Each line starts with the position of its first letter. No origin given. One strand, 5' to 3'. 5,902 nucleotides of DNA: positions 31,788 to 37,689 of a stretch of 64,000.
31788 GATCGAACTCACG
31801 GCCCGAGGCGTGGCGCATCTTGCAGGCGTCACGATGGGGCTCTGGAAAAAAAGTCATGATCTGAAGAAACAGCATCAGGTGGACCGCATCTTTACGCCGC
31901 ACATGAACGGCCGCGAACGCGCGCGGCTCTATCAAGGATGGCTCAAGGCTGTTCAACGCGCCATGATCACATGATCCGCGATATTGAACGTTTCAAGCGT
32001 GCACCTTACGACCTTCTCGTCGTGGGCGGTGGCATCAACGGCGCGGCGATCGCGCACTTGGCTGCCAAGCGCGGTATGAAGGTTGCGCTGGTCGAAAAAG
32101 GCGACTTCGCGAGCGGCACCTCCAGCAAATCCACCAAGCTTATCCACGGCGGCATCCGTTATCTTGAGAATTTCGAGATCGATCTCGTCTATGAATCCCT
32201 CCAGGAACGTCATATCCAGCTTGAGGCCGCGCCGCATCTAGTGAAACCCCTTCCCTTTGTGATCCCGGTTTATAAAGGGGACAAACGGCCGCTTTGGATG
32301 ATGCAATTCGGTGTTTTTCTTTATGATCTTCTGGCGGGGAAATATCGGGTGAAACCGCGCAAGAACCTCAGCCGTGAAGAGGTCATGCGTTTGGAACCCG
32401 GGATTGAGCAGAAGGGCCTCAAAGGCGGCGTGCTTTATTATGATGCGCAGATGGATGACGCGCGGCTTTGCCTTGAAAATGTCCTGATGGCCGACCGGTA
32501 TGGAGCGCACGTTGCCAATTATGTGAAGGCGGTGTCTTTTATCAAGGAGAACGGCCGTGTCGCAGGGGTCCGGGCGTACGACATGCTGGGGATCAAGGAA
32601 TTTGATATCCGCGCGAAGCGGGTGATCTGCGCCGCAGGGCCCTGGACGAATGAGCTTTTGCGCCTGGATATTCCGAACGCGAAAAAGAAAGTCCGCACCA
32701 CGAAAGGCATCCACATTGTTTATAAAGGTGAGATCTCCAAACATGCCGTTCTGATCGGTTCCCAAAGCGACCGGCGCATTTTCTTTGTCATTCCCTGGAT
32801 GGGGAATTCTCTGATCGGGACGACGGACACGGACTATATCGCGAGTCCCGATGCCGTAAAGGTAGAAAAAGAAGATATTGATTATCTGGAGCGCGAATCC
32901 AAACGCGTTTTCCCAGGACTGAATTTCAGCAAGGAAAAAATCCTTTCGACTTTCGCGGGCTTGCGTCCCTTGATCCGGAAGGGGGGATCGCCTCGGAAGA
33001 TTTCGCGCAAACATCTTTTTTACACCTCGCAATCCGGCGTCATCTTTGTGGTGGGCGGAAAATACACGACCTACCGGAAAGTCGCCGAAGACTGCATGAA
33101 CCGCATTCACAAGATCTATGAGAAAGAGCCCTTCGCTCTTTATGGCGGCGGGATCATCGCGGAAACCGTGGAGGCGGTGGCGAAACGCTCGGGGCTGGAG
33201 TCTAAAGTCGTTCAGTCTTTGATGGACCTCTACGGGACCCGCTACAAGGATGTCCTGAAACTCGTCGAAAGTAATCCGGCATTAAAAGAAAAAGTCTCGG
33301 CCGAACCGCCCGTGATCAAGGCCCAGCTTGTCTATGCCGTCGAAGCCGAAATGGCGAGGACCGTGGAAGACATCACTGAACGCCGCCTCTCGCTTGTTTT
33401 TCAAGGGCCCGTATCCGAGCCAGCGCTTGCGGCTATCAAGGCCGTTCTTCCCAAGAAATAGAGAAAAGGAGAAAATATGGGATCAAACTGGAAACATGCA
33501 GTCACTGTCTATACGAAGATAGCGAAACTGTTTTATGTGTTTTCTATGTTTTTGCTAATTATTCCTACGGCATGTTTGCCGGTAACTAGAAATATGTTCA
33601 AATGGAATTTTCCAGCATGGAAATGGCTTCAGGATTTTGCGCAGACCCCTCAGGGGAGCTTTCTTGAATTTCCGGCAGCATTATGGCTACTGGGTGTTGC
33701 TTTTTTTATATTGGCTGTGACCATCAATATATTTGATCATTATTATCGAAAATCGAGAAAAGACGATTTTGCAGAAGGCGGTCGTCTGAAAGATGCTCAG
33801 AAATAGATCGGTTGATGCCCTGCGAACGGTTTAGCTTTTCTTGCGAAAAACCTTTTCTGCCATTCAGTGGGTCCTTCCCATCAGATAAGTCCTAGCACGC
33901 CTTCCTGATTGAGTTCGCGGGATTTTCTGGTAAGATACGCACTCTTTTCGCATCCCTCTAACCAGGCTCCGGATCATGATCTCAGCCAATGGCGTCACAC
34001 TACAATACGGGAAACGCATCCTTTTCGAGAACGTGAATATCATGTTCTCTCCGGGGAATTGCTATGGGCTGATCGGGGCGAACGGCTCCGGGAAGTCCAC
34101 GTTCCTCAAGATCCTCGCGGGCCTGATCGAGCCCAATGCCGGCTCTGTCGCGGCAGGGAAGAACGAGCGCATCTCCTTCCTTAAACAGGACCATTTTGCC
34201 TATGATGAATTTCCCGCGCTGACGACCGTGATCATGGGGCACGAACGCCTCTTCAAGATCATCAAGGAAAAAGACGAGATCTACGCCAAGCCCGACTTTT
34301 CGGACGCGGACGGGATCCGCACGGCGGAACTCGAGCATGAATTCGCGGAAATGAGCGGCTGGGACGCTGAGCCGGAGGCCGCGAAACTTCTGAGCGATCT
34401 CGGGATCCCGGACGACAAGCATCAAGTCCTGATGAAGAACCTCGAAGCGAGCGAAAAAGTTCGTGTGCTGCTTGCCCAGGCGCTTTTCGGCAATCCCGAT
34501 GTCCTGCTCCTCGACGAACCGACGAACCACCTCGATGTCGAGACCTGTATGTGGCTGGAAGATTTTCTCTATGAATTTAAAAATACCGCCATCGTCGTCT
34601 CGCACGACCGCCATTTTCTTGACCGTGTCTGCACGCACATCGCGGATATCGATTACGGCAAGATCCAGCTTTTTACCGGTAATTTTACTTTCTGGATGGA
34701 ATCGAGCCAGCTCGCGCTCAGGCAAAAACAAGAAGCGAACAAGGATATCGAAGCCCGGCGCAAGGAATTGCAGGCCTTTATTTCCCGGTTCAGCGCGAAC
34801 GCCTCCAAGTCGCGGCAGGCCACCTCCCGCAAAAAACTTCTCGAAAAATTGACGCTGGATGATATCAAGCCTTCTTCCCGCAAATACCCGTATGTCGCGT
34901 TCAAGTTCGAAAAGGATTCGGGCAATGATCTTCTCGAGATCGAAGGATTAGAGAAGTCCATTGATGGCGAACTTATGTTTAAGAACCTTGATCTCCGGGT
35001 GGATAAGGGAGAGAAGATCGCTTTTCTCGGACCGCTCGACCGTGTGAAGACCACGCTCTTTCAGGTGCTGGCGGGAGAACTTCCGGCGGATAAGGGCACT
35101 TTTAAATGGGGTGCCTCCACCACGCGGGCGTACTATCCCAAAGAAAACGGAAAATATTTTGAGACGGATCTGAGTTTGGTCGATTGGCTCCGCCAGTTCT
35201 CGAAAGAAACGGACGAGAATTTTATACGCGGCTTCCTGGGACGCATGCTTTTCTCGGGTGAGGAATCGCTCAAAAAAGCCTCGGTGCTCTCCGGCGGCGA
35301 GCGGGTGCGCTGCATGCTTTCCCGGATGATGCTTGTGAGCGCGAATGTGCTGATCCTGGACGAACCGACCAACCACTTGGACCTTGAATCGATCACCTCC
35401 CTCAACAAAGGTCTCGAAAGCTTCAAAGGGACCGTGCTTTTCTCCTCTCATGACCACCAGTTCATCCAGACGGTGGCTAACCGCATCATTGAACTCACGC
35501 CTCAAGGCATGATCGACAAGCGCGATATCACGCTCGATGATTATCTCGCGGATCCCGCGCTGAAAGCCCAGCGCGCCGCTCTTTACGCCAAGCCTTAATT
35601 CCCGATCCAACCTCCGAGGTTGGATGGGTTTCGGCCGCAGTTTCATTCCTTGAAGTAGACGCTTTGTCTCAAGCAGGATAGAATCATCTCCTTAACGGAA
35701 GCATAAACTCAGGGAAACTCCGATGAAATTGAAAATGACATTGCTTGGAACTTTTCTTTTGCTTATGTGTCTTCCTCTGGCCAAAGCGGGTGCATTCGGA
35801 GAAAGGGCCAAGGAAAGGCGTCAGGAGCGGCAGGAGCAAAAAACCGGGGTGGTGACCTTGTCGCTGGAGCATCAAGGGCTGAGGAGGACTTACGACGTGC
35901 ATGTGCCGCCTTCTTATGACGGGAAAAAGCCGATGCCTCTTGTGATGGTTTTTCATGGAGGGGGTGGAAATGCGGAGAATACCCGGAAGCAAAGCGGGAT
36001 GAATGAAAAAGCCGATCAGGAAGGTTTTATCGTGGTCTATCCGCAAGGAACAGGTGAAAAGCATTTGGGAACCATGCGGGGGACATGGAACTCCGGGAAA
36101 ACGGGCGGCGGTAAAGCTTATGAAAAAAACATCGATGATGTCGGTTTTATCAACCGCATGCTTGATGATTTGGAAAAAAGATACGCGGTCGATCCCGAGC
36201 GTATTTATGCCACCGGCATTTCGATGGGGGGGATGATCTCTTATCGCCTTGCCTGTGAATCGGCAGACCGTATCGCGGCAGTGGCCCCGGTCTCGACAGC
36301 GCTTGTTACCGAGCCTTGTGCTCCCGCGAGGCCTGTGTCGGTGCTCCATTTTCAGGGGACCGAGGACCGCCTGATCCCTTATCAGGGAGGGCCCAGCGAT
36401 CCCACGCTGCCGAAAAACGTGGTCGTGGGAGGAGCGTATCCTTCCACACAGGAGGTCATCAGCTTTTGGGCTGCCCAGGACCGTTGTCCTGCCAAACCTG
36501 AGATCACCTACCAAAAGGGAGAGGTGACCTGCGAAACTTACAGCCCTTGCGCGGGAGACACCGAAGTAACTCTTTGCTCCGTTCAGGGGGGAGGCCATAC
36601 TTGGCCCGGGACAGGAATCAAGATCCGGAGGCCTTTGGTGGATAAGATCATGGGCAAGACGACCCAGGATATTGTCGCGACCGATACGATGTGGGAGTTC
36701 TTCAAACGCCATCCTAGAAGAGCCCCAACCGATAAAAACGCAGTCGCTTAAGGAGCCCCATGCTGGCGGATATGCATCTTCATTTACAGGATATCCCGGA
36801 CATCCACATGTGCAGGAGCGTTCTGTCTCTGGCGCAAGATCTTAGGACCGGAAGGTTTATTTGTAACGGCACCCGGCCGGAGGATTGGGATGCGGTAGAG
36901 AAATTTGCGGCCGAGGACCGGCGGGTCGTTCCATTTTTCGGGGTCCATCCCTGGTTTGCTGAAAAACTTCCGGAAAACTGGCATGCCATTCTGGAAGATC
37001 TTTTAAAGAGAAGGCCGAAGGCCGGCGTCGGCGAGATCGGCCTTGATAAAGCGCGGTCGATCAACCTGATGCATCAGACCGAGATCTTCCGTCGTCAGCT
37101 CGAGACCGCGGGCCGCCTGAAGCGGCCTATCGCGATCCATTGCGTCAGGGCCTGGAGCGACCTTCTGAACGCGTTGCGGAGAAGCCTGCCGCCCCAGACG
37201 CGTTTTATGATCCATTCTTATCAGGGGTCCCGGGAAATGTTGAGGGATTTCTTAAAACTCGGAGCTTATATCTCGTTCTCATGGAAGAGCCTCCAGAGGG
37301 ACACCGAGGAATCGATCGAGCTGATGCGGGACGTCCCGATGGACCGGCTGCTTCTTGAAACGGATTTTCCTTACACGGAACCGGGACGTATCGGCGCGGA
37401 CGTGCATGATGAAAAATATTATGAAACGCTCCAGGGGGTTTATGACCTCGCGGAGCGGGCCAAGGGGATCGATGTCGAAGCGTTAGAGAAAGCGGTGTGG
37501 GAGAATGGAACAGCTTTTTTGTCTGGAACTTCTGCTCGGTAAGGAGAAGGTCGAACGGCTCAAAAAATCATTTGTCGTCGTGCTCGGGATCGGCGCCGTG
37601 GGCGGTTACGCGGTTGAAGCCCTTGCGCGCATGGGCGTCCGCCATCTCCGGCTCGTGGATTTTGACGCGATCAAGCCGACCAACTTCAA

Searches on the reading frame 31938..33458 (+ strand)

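Call 62: search_protein_families(library=pfam, proteins=[window:31938-33458:+], max_evalue=0.0001)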
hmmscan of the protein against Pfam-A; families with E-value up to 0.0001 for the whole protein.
window:31938-33458:+ (507 aa): 7 families
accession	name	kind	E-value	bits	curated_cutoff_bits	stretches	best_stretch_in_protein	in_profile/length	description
PF01266.30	DAO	-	2.4e-60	205.4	27.9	1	25-379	1-352/353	FAD dependent oxidoreductase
PF16901.10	DAO_C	-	5.4e-20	72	31.4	1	400-494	7-105/126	C-terminal domain of alpha-glycerophosphate oxidase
PF00890.30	FAD_binding_2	-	2.3e-10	40.7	20.4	1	25-249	1-217/414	FAD binding domain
PF13450.12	NAD_binding_8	-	9.3e-08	32.7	21.9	1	28-65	1-38/68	NAD(P)-binding Rossmann-like domain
PF12831.13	FAD_oxidored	-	1.8e-07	31.2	27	1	25-66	1-42/416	FAD dependent oxidoreductase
PF07992.20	Pyr_redox_2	-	3e-07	30.6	26.1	1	24-274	1-149/291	Pyridine nucleotide-disulphide oxidoreductase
PF01494.25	FAD_binding_3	-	8.1e-05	22.4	22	0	25-290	3-224/349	FAD binding domain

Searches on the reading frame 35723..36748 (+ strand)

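Call 62: search_protein_families(library=pfam, proteins=[window:35723-36748:+], max_evalue=0.0001)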
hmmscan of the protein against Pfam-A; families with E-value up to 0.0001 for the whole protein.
window:35723-36748:+ (342 aa): 7 families
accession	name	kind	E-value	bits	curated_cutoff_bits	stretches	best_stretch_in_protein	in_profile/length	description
PF00756.26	Esterase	-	1.9e-10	41.4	22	1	54-194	7-150/251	Putative esterase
PF10503.15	Esterase_PHB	-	4e-10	39.8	23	1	57-197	3-135/219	Esterase PHB depolymerase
PF00561.26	Abhydrolase_1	-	6.3e-07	29.7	25.8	1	72-198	1-111/245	alpha/beta hydrolase fold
PF20434.5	BD-FAE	-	2.2e-05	24.5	26.8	0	58-105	2-51/215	BD-FAE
PF02230.22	Abhydrolase_2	-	4.5e-05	23.8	23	1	68-222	11-174/217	Phospholipase/Carboxylesterase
PF01738.24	DLH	-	5e-05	23.4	21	1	69-219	11-158/217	Dienelactone hydrolase family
PF12146.15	Hydrolase_4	-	6.5e-05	22.8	27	0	71-206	4-123/239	Serine aminopeptidase, S33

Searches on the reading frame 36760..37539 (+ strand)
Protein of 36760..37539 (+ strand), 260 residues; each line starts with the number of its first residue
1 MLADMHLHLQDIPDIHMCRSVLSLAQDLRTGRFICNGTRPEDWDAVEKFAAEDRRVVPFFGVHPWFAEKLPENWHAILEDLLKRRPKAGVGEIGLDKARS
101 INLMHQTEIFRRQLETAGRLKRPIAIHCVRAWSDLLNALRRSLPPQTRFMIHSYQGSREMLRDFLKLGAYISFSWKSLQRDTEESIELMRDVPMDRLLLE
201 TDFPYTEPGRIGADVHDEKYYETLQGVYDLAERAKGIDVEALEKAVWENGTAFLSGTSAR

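Call 62: search_protein_families(library=pfam, proteins=[window:36760-37539:+], max_evalue=0.0001)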
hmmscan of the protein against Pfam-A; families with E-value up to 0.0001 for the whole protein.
window:36760-37539:+ (260 aa): 1 family
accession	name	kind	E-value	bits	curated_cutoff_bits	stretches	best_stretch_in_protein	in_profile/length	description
PF01026.27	TatD_DNase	-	7.5e-52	176.7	27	1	4-252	2-250/253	TatD related DNase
